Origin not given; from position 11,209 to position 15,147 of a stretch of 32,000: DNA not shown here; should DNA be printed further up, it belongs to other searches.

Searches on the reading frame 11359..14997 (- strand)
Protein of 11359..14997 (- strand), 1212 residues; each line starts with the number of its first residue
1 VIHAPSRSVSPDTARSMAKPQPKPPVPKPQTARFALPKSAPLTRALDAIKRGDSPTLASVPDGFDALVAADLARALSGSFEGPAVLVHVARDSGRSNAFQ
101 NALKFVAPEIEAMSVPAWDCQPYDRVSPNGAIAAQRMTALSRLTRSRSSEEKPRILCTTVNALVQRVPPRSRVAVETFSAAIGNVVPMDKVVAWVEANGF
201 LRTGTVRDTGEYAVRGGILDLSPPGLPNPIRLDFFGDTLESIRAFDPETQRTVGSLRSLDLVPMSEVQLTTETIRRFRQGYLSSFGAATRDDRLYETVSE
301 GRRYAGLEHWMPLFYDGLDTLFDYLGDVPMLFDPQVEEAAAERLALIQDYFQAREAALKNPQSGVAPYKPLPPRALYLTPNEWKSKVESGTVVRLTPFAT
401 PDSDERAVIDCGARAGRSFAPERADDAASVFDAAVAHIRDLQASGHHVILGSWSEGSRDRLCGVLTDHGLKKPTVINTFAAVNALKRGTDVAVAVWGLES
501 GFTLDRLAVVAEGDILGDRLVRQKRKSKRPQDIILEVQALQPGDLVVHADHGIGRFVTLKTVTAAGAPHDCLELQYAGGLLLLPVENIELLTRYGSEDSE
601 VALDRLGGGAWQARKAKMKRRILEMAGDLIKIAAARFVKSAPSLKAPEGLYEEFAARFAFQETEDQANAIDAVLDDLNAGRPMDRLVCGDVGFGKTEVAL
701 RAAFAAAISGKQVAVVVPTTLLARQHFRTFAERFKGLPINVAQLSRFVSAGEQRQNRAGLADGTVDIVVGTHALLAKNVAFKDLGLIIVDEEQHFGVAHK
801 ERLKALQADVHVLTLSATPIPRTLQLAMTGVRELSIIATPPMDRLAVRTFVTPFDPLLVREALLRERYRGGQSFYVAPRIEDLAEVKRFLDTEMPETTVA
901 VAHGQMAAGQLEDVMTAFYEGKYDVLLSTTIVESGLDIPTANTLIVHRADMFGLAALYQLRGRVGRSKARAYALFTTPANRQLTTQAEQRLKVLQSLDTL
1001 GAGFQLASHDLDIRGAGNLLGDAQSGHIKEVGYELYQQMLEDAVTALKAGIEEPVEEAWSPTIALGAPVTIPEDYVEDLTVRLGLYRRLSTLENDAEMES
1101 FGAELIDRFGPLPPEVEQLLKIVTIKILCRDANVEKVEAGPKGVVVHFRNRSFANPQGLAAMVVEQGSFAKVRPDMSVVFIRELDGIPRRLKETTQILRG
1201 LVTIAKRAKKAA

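Call 24: search_protein_families(library=pfam, proteins=[window:11359-14997:-], max_evalue=0.001)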
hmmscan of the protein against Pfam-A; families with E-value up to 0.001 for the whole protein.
window:11359-14997:- (1212 aa): 7 families
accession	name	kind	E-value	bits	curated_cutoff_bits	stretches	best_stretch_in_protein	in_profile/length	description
PF03461.20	TRCF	-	3.1e-27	95.2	25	1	1066-1158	2-94/95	TRCF domain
PF00270.35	DEAD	-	4.5e-25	88.8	26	1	663-825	1-165/167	DEAD/DEAH box helicase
PF00271.37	Helicase_C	-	7.4e-19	68.5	23.5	1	863-967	10-109/110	Helicase conserved C-terminal domain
PF17757.6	UvrB_inter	-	4.6e-16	59.1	22.9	1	182-266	5-90/91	UvrB interaction domain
PF02559.22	CarD_TRCF_RID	-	3.2e-15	56.4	23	1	540-594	1-56/57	CarD-like/TRCF RID domain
PF04851.21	ResIII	-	2.9e-09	37.5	22.5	1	663-819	5-162/164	Type III restriction enzyme, res subunit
PF21132.2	MFD_D3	-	0.00096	19.5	21.8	0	446-514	7-72/73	MFD, D3 domain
